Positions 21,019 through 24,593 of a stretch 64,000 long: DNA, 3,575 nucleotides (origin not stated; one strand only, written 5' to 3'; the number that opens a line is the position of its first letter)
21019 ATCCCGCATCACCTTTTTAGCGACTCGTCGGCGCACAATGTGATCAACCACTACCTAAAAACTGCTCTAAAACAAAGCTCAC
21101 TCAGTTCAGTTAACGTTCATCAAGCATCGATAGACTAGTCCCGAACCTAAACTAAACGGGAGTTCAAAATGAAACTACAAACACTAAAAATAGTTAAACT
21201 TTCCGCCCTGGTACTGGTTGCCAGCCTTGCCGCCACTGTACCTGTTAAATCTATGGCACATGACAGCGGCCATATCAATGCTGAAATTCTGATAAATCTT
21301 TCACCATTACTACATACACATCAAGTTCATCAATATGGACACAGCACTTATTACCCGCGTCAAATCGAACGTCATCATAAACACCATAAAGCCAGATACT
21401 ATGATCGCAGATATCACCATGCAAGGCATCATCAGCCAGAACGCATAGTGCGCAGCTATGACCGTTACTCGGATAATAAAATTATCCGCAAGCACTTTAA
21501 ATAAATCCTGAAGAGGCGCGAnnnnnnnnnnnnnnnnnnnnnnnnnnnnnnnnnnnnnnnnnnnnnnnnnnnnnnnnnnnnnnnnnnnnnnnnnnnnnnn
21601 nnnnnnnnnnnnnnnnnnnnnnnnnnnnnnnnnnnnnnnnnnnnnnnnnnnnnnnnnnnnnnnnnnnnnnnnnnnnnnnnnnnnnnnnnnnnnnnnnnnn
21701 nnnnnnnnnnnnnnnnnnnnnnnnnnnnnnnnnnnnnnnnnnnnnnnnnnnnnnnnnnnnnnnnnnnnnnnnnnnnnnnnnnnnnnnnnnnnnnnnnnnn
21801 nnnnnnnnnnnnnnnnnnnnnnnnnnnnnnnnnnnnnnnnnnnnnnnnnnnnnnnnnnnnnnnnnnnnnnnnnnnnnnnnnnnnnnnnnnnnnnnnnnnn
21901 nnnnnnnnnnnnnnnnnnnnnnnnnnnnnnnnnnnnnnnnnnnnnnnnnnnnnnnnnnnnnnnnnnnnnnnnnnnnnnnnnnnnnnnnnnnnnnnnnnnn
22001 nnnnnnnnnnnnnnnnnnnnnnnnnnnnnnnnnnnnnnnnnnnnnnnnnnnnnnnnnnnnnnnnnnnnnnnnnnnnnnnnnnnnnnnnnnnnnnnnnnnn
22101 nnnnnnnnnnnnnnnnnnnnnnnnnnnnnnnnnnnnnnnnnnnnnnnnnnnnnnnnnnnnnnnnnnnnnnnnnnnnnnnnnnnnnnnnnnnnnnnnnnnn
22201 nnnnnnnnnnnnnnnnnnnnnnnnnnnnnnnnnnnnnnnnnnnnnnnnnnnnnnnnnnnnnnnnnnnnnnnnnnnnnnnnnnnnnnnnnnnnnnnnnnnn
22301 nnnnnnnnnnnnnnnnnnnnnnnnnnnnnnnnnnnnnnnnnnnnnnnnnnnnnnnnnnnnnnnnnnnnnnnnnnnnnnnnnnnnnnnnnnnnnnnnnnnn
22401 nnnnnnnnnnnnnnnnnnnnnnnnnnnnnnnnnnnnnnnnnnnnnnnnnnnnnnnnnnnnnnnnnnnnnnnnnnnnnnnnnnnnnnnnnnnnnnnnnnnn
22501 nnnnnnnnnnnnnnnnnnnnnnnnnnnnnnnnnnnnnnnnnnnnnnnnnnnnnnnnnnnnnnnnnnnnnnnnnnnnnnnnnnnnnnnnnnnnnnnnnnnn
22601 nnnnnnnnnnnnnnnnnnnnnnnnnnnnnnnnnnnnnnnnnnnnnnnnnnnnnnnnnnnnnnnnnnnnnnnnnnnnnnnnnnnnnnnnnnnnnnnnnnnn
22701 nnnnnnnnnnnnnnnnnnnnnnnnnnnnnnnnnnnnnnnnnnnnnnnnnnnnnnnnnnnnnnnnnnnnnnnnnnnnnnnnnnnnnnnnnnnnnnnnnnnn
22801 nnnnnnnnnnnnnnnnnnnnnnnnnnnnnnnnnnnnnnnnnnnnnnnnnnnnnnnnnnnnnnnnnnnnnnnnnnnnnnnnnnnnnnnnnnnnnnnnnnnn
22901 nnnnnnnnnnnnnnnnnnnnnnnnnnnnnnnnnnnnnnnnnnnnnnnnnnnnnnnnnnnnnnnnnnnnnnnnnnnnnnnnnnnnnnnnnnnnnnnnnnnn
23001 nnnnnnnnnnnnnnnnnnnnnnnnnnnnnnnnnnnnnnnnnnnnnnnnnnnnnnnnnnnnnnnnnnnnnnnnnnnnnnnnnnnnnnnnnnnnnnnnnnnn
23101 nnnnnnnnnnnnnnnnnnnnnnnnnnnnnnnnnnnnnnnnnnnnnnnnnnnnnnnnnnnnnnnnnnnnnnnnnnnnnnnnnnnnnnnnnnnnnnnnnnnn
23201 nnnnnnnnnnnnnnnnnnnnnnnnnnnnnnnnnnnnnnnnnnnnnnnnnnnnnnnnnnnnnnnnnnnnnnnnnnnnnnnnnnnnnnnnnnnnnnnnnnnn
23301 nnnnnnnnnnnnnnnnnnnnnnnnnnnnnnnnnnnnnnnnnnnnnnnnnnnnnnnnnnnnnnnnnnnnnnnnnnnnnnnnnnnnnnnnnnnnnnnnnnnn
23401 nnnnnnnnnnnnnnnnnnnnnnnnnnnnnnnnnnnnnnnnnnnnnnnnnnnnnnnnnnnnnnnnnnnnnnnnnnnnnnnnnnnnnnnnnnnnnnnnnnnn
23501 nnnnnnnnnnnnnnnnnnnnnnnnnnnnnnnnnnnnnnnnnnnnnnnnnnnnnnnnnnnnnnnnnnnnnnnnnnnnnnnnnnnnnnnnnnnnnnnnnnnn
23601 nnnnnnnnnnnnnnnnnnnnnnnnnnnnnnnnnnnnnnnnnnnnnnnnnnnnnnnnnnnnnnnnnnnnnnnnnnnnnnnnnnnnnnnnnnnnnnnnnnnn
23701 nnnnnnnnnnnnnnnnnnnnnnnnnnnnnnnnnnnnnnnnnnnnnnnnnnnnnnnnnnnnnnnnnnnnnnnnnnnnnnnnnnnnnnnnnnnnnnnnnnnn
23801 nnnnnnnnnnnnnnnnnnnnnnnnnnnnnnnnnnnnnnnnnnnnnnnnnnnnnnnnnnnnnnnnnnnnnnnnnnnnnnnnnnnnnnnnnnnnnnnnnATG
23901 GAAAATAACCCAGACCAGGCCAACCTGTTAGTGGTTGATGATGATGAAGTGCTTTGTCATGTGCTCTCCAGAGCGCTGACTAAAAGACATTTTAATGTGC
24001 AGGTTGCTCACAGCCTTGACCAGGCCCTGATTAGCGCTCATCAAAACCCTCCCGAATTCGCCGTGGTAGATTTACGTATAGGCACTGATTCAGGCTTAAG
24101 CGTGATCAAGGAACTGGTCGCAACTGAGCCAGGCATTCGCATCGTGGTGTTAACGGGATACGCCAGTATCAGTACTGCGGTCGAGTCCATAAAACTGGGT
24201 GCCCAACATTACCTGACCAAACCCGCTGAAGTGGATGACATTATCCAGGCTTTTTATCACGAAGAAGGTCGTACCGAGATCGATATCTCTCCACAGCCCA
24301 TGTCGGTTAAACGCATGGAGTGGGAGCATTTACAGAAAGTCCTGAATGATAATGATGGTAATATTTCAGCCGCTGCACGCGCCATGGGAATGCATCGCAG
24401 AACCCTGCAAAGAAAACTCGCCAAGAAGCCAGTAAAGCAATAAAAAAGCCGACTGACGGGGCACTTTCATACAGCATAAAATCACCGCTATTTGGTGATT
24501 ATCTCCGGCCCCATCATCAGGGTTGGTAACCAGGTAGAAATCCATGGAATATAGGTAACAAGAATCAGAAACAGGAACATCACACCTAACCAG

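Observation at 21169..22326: Co-transcribed secreted pair: His/Arg/Tyr-rich basic mini-protein plus Asp-rich protein with a C-terminal sorting-like tail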

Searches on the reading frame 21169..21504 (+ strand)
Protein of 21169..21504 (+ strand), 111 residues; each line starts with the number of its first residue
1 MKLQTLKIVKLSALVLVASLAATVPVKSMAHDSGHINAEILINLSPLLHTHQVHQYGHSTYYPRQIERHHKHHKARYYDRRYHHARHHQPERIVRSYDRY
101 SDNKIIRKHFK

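Call 3: search_protein_families(library=ncbifam, proteins=[window:21169-21504:+], max_evalue=10)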
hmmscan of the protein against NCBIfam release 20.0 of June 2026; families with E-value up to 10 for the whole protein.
window:21169-21504:+ (111 aa): 1 family
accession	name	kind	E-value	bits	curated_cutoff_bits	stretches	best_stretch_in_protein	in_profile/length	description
TIGR02051.1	MerR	equivalog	0.51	10.6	150.85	1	75-110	16-48/124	mercury resistance transcriptional regulator MerR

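Call 4: search_protein_families(library=pfam, proteins=[window:21169-21504:+], max_evalue=10)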
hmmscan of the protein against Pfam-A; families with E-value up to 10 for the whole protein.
window:21169-21504:+ (111 aa): 0 families

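Call 23: find_homologous_proteins(query=window:21169-21504:+)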
Query window:21169-21504:+ (111 aa): 9 proteins with E <= 0.001 among 17 candidates.
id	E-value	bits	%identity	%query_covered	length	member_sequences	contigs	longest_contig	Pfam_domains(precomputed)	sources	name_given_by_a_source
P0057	3.1e-65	235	100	100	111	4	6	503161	-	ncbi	-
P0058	6.4e-51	189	83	100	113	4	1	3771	-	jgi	jgi:hypothetical protein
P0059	4.6e-49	183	83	100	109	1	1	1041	-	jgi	jgi:hypothetical protein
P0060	9.3e-49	182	80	100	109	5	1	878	-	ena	-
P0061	2.0e-41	159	71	100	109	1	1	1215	-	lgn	-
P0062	5.3e-41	157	67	100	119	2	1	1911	-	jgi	jgi:hypothetical protein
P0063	8.6e-41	157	72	100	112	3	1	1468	-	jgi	jgi:hypothetical protein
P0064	1.2e-39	153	70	100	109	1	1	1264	-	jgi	jgi:hypothetical protein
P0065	2.7e-28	116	63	100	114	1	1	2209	-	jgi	jgi:hypothetical protein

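Call 28: find_encoding_contigs(protein=P0057, flank=10000, max_places=6)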
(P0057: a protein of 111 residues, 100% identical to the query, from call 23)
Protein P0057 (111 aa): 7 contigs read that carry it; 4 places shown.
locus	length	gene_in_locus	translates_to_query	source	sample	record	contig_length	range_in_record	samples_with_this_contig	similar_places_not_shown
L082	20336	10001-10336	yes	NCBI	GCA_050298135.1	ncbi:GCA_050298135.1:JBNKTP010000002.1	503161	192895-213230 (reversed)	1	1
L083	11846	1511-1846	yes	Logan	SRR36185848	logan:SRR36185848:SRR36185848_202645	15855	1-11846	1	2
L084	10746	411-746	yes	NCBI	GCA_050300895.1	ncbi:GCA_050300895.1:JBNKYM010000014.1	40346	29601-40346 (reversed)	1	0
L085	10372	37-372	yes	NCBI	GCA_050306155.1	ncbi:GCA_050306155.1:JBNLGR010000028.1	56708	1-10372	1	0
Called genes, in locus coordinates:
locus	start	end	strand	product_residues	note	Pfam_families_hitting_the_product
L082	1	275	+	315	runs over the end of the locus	PF06574:FAD_syn, PF01687:Flavokinase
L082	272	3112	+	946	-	PF00133:tRNA-synt_1, PF01921:tRNA-synt_1f (faint), PF09334:tRNA-synt_1g, PF13603:tRNA-synt_1_2 (faint), PF01406:tRNA-synt_1e (weak), PF08264:Anticodon_1, PF06827:zf-FPG_IleRS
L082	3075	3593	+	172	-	PF01252:Peptidase_A8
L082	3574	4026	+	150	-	PF00254:FKBP_C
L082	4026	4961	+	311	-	PF02401:LYTB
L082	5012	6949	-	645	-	PF00270:DEAD, PF00271:Helicase_C, PF16124:RecQ_Zn_bind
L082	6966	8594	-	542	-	PF00176:SNF2-rel_dom, PF04851:ResIII, PF00271:Helicase_C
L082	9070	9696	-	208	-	PF01810:LysE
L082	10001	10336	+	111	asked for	-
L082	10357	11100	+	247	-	-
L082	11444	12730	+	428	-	PF25323:6TM_PilS (weak), PF02518:HATPase_c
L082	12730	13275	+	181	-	PF00072:Response_reg, PF02954:HTH_8, PF13556:HTH_30 (weak)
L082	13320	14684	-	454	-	PF06808:DctM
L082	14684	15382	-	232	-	PF04290:DctQ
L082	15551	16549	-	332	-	PF03480:DctP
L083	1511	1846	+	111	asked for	-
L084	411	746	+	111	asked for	-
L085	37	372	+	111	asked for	-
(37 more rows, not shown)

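Call 44: find_homologous_proteins(query=A3, max_evalue=0.001)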
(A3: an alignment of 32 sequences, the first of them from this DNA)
Query A3 (32 sequences) (111 aa, profile of the alignment): 58 proteins with E <= 0.001 among 6840 candidates.
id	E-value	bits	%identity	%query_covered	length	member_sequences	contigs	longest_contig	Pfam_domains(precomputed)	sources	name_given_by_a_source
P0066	1.1e-19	89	29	66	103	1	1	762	-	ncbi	-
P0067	1.1e-18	85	23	64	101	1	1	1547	-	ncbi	-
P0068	1.3e-18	85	32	73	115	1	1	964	-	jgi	jgi:hypothetical protein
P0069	2.5e-18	84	32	68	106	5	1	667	-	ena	-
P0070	2.9e-18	84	30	47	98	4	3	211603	-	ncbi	ncbi:MAG: hypothetical protein AB2809_10620 [Candidatus Thiodiazotropha sp.]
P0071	4.0e-18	84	29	83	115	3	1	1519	-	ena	-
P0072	4.2e-18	84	29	90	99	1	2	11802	-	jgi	jgi:hypothetical protein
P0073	4.8e-18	83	26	63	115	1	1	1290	-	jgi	-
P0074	1.2e-17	82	23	81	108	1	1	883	-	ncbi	-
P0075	1.7e-17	82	28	87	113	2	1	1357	-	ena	-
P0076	2.5e-17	81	30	83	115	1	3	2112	-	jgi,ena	-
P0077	3.1e-17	81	-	-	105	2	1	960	-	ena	-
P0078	3.3e-17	81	31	67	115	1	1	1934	-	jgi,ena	-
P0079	3.5e-17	81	-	-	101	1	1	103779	-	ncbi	-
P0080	3.7e-17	81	26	84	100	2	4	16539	-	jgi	jgi:hypothetical protein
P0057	5.0e-4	38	100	100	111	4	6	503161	-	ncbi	-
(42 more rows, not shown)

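Call 52: search_protein_representatives(alignment_id=A4)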
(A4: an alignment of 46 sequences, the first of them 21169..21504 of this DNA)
Query: 46 sequences, 101 profile positions. Proteins with E-value up to 0.001 (for the whole library): 90; up to 1e-10: 8; up to 1e-30: 1. The best 90 are listed.
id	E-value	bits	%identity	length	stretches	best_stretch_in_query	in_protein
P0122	4.1e-34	133.0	-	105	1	1-98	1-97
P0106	3.7e-26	107.5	-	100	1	1-96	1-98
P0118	1.1e-21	93.1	-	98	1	2-101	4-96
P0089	1.8e-21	92.4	-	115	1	1-100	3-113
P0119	1.3e-19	86.5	-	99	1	2-101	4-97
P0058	1.2e-18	83.4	-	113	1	1-101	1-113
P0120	9.7e-18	80.5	-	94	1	2-101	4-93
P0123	1.0e-16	77.2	-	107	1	1-97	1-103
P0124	1.2e-10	57.8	-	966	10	12-91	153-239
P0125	4.2e-10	55.9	-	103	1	3-98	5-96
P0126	4.5e-10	55.8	-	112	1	1-100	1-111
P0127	6.6e-10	55.3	-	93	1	1-90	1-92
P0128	7.1e-10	55.2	-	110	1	1-97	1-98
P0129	3.5e-09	53.0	-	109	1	1-99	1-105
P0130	5.3e-09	52.4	-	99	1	1-99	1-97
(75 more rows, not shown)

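Call 63: predict_structure(alignment_id=A4)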
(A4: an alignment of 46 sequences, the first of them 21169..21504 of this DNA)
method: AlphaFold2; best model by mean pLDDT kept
length: 111 residues; sequences in the alignment: 46
mean_pLDDT: 56.4   pTM: 0.24
mean pLDDT of the five models: 56.4, 55.2, 54.6, 54.0, 52.8
residues with pLDDT >= 90: 0; 70-90: 19; 50-70: 46; < 50: 46
segments of 3 or more residues with pLDDT < 50: 56-59, 73-84, 86-90, 92-105, 107-111
pLDDT, mean of each block of 10 residues (from residue 1): 75 80 57 56 63 51 52 48 47 47 45 47
secondary structure, 60 per line:
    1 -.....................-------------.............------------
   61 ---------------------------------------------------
elements in order: H2-22 H36-48

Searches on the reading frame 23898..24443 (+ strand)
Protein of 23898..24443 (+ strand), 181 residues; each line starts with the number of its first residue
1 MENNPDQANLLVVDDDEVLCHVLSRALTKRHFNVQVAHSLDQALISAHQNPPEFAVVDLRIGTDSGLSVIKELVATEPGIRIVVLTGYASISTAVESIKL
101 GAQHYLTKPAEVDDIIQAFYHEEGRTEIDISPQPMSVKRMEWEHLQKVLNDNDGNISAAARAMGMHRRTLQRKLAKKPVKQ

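Call 64: search_protein_families(library=pfam, proteins=[window:23898-24443:+], max_evalue=0.01)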
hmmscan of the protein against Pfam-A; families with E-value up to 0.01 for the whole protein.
window:23898-24443:+ (181 aa): 5 families
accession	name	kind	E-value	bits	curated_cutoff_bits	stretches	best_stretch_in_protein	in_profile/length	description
PF00072.30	Response_reg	-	2e-22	79.9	30.2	1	11-118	2-109/111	Response regulator receiver domain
PF02954.25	HTH_8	-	3e-11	43.3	22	1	138-176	3-41/42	Bacterial regulatory protein, Fis family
PF13556.12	HTH_30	-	1e-05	25.7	27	1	151-176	10-35/59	PucR C-terminal helix-turn-helix domain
PF23198.2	PDE8A_N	-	0.0032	17.8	29.6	1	4-60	7-63/147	PDE8A-like, N-terminal domain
PF13551.12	HTH_29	-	0.0063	17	28.1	0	153-172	10-31/64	Winged helix-turn helix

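Call 65: search_protein_families(library=ncbifam, proteins=[window:23898-24443:+], max_evalue=0.001)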
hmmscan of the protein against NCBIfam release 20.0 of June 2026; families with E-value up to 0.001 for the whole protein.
window:23898-24443:+ (181 aa): 80 families (the best 25 are shown)
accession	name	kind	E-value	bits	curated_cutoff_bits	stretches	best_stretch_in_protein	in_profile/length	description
NF033791.1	ActR_PrrA_rreg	equivalog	5.3e-54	182.8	250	1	9-177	3-170/173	ActR/PrrA/RegA family redox response regulator transcription factor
NF007689.0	PRK10365.1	equivalog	1.1e-22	80.4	760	1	6-119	4-117/441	sigma-54-dependent response regulator transcription factor ZraR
NF008469.0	PRK11361.1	equivalog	1.2e-21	77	714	1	9-115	6-112/461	acetoacetate metabolism transcriptional regulator AtoC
TIGR01818.1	ntrC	equivalog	3.3e-21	75.6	558.6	1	11-117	2-108/463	nitrogen regulation protein NR(I)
NF011695.0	PRK15115.1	equivalog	6.5e-20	71.3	763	1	7-119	6-118/445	two-component system response regulator GlrR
NF051870.1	NAssimRespRegNtrX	equivalog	2.1e-19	69.8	600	1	8-116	2-112/452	nitrogen assimilation response regulator NtrX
NF041946.1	LuxO_transreg_Vib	equivalog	2.3e-17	62.9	800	1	14-115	3-104/463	quorum-sensing sigma-54 dependent transcriptional regulator LuxO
NF045505.1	RR_RssB_Pseudo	equivalog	2.9e-16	59.5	700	1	7-112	5-110/394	two-component system response regulator RssB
NF008176.1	PRK10923.1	equivalog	3.8e-16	58.7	620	1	9-116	5-112/469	nitrogen regulation protein NR(I)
NF006900.1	PRK09390.1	equivalog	2e-15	56.8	255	1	6-119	3-116/203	response regulator FixJ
TIGR02915.1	PEP_resp_reg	equivalog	2.7e-15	56.2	502.6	1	10-115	1-109/445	PEP-CTERM-box response regulator transcription factor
TIGR02154.1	PhoB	equivalog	2.6e-14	53.1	296.2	1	7-152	2-149/226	phosphate regulon transcriptional regulator PhoB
NF007005.1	PRK09468.1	equivalog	1.6e-13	50.6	331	1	7-116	3-112/237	osmolarity response regulator transcription factor OmpR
NF008078.0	PRK10816.1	equivalog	2.3e-13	50.2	336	1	10-119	3-112/223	two-component system response regulator PhoP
NF053512.1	nitric_RR_NosR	exception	5.3e-13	48.8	400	1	10-117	1-109/422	response regulator c-di-GMP phosphodiesterase, NosR family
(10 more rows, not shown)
